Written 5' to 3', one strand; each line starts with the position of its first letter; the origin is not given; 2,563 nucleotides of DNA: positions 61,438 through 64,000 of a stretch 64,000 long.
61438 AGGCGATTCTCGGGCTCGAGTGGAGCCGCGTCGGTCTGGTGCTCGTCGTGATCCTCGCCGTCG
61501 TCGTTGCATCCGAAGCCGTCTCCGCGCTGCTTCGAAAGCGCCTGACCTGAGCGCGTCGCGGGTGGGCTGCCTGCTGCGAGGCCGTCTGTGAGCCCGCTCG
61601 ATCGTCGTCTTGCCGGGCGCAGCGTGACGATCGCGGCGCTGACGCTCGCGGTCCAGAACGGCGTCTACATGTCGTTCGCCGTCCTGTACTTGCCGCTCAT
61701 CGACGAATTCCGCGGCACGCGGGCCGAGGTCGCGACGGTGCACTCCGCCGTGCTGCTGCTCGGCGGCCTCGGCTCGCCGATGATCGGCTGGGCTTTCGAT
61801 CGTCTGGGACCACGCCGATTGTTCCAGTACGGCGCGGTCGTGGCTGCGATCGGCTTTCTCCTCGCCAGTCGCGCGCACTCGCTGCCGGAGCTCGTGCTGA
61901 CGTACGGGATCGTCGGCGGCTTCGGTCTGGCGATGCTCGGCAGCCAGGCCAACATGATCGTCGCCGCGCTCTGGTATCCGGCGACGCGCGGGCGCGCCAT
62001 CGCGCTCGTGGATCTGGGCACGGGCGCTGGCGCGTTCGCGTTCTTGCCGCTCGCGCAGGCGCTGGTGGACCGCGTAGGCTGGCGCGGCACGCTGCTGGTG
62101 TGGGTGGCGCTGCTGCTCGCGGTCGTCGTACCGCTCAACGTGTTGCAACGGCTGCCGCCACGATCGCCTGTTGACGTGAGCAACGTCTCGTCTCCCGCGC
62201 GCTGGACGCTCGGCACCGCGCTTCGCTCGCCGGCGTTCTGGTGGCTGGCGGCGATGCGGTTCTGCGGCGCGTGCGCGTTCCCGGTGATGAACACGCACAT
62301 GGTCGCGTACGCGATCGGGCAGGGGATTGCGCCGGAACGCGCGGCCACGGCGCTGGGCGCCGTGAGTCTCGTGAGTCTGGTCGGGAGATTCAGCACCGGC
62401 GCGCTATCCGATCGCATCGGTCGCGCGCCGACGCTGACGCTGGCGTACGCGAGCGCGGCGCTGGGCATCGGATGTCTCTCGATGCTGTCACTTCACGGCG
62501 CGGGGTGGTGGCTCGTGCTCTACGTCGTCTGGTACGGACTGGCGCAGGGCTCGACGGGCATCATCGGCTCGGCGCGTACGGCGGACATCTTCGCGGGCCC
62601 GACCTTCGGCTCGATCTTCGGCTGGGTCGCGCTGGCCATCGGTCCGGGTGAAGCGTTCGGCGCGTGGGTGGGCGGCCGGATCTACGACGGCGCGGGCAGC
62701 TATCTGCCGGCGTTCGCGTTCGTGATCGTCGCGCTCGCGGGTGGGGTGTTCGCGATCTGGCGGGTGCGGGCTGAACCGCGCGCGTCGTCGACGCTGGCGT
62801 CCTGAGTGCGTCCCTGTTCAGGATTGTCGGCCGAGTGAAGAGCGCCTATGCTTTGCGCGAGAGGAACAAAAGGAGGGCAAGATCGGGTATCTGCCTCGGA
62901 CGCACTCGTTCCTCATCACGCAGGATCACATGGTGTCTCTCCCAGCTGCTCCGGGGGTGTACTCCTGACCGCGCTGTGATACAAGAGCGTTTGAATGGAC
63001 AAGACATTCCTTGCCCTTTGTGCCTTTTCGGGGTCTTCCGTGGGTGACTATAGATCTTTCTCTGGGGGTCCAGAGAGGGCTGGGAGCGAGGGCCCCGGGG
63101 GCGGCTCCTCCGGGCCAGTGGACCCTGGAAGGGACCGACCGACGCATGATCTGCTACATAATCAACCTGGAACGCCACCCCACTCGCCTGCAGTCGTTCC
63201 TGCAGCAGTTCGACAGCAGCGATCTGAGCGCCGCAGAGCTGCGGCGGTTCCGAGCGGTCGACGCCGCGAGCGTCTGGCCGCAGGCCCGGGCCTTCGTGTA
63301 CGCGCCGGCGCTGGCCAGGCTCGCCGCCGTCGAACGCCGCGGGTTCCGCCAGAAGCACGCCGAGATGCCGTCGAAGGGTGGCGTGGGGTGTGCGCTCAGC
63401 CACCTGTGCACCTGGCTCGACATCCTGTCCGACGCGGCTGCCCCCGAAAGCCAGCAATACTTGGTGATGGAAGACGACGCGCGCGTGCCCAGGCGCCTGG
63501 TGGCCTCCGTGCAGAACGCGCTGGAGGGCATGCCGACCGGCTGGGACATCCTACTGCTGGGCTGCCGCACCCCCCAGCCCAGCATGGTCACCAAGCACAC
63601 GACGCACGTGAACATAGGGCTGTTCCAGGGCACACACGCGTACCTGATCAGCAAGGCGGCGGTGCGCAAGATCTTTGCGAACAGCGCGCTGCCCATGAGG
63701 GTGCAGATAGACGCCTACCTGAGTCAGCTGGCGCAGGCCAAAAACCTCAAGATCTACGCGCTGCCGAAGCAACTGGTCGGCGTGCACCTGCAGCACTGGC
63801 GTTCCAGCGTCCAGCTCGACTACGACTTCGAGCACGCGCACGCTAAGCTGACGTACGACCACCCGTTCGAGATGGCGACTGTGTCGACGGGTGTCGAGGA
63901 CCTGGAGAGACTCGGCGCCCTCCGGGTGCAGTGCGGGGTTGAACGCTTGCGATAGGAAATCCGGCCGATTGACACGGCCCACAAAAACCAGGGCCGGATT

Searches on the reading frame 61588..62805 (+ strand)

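Call 3: search_protein_families(library=pfam, proteins=[window:61588-62805:+], max_evalue=0.01)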
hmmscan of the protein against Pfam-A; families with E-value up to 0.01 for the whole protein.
window:61588-62805:+ (405 aa): 1 family
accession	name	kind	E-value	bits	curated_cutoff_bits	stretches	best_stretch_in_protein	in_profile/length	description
PF07690.21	MFS_1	-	1.5e-38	133.1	33.4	1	19-325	5-313/347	Major Facilitator Superfamily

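Call 65: search_protein_families(library=ncbifam, proteins=[window:61624-62805:+], max_evalue=0.001)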
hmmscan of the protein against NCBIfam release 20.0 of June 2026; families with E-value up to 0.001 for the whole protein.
window:61624-62805:+ (393 aa): 17 families
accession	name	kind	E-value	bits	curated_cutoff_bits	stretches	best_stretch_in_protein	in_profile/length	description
NF049980.1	SfMCT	equivalog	5.1e-46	157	320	1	2-369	5-377/378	L-lactate MFS transporter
TIGR00890.1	2A0111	subfamily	1.2e-33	116.6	374.85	1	3-370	7-374/377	oxalate/formate antiport family MFS transporter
TIGR00892.1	2A0113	subfamily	9.5e-25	87.2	586.1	2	17-179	37-198/455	monocarboxylate transporter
TIGR04259.1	oxa_formateAnti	equivalog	5.3e-23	81.5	335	1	3-339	7-351/405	oxalate/formate MFS antiporter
NF038246.1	bile_salt_MFS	equivalog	8e-17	61.2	400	1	24-372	31-394/408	conjugated bile salt MFS transporter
NF033733.1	MFS_ArsK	equivalog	2.7e-14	52.8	400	1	13-336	18-340/388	arsenite efflux MFS transporter ArsK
TIGR00886.1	2A0108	subfamily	3.9e-11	42.6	311.7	1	13-311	15-341/368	NarK family nitrate/nitrite MFS transporter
NF040856.1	FexB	exception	1.3e-08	34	950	1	25-178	40-190/469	chloramphenicol/florfenicol efflux MFS transporter FexB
TIGR00881.1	2A0104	subfamily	5.9e-08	32.1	407.75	1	17-176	13-170/379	phosphoglycerate transporter protein PgtP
TIGR00711.1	efflux_EmrB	subfamily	2.2e-07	30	230.2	1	25-174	28-177/485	DHA2 family efflux MFS transporter permease subunit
NF012185.0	tet_MFS_L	exception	1.6e-05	24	925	1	23-168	38-183/457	tetracycline efflux MFS transporter Tet(L)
TIGR00895.1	2A0115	subfamily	2e-05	23.7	418.55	1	13-169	30-188/398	aromatic acid/H+ symport family MFS transporter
TIGR00880.1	2_A_01_02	superfamily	5.4e-05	23.3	131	1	50-169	14-132/141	multidrug resistance protein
NF012175.1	tet_MFS_L_K_45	equivalog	8.6e-05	21.5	650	1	24-168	25-169/444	Tet(L)/Tet(K)/Tet(45) family tetracycline efflux MFS transporter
TIGR00792.1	gph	subfamily_domain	0.00048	18.9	231.35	0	130-302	146-320/437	glycoside-pentoside-hexuronide (GPH):cation symporter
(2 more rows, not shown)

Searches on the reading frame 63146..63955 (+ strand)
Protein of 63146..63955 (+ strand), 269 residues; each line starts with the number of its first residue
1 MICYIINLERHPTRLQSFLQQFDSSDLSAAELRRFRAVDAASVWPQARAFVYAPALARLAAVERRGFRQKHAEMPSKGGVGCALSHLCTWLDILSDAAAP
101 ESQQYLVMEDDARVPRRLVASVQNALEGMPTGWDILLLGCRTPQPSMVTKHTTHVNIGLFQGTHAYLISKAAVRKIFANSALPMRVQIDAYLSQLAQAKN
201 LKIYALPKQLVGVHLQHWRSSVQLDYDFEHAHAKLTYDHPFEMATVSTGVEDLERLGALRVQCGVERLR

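Call 66: search_protein_families(library=pfam, proteins=[window:63146-63955:+], max_evalue=0.00001)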
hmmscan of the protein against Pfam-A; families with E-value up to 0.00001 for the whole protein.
window:63146-63955:+ (269 aa): 1 family
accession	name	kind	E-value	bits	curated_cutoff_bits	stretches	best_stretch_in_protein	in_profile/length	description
PF01755.23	Glyco_transf_25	-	8.1e-12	45.9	24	1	3-180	4-188/199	Glycosyltransferase family 25 (LPS biosynthesis protein)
